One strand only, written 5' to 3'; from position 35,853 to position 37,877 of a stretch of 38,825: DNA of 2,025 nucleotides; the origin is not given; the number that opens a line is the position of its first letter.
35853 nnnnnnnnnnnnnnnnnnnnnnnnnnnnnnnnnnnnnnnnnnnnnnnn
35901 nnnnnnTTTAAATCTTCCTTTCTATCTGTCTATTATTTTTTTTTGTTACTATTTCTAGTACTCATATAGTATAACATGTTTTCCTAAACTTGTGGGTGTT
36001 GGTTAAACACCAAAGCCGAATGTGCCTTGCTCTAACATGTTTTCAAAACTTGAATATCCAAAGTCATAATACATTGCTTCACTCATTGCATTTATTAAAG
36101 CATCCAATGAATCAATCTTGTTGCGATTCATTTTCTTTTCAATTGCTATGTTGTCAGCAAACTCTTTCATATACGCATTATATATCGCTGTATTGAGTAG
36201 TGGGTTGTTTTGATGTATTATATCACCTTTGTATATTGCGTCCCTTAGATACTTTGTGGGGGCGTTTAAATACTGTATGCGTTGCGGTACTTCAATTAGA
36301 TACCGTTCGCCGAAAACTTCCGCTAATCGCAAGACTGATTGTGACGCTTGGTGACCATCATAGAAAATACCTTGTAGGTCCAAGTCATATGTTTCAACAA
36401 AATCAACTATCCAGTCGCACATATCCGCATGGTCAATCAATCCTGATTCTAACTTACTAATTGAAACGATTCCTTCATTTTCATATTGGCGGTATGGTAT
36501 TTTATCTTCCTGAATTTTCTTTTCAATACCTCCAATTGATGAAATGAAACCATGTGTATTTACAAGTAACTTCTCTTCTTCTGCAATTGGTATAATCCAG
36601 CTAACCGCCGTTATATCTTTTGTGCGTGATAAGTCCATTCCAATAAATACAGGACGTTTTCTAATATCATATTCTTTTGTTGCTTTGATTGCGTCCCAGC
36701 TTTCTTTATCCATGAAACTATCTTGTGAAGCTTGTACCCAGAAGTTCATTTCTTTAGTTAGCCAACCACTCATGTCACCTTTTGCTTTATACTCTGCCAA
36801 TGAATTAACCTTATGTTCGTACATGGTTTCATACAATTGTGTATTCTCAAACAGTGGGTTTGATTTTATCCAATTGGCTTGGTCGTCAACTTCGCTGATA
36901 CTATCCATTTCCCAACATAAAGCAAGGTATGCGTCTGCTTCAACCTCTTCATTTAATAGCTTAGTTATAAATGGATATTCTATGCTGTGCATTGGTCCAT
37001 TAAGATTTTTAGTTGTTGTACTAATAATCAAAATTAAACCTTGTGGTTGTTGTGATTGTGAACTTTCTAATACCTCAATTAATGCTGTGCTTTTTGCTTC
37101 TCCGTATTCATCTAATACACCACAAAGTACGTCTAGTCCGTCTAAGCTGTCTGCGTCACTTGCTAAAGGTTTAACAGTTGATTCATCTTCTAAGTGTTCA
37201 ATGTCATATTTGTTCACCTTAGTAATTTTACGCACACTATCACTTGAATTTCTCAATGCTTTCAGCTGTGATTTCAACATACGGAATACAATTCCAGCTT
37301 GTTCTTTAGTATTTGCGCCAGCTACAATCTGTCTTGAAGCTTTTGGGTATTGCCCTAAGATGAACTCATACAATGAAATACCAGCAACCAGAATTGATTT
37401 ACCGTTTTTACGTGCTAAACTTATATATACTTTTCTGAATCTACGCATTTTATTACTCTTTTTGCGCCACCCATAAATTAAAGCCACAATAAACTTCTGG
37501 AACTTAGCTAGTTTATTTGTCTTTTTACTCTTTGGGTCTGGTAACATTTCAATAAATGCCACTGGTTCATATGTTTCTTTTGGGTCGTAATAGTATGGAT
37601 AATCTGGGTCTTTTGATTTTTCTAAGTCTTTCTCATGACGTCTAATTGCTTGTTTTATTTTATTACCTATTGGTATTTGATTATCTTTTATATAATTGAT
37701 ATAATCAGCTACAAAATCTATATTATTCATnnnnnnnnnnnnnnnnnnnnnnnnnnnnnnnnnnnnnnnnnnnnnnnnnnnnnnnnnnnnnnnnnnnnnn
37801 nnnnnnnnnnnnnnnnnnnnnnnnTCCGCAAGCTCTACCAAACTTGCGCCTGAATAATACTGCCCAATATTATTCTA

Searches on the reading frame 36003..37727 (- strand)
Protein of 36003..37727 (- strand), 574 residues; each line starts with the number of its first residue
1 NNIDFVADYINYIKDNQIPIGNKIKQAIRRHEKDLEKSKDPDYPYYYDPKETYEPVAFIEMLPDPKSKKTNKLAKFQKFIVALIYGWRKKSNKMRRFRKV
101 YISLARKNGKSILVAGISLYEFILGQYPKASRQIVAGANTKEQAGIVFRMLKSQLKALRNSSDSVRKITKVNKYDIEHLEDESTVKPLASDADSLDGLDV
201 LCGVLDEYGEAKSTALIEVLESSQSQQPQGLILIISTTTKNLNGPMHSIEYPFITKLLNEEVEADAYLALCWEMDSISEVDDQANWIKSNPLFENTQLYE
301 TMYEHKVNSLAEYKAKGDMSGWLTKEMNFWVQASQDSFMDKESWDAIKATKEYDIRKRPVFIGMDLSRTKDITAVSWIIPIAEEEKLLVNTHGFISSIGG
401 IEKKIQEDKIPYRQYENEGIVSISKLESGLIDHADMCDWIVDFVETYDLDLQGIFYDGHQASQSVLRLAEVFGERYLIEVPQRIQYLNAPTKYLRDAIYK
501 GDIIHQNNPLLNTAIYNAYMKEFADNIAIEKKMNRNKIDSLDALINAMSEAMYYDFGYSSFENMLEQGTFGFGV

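Call 64: find_related_loci(query=window:36003-37727:-, collection=viral_contigs, flank=10000)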
Query window:36003-37727:- (574 aa) in viral_contigs; peptide patterns used: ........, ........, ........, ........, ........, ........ (x = any residue, [..] = any of these).
45 stretches matched a pattern; 35 encode a relative of the query (tblastn E <= 1e-3); 33 distinct loci.
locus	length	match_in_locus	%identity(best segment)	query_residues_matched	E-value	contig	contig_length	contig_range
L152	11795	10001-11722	99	1-574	0e+0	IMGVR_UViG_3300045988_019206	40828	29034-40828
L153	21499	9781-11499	99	2-574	0e+0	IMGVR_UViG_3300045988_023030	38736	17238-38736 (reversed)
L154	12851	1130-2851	98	1-574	0e+0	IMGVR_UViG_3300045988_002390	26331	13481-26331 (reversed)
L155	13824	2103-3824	98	1-574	0e+0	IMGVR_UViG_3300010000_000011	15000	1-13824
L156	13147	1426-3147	98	1-574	0e+0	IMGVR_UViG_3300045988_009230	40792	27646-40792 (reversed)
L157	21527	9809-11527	98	2-574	0e+0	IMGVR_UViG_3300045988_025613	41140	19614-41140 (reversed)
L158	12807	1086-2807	87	1-574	0e+0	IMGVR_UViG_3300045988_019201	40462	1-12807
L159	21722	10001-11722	99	1-574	0e+0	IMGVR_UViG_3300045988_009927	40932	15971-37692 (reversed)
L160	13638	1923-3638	82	2-574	0e+0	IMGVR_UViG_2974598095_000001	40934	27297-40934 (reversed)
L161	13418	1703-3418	80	2-574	0e+0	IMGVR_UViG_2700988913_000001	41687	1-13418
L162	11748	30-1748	82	1-574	0e+0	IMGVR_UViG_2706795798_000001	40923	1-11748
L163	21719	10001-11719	82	1-574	0e+0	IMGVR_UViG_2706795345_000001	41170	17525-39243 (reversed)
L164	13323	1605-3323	82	1-574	0e+0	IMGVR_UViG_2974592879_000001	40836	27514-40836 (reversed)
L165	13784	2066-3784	82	1-574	0e+0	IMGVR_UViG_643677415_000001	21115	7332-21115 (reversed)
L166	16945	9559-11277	81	1-574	0e+0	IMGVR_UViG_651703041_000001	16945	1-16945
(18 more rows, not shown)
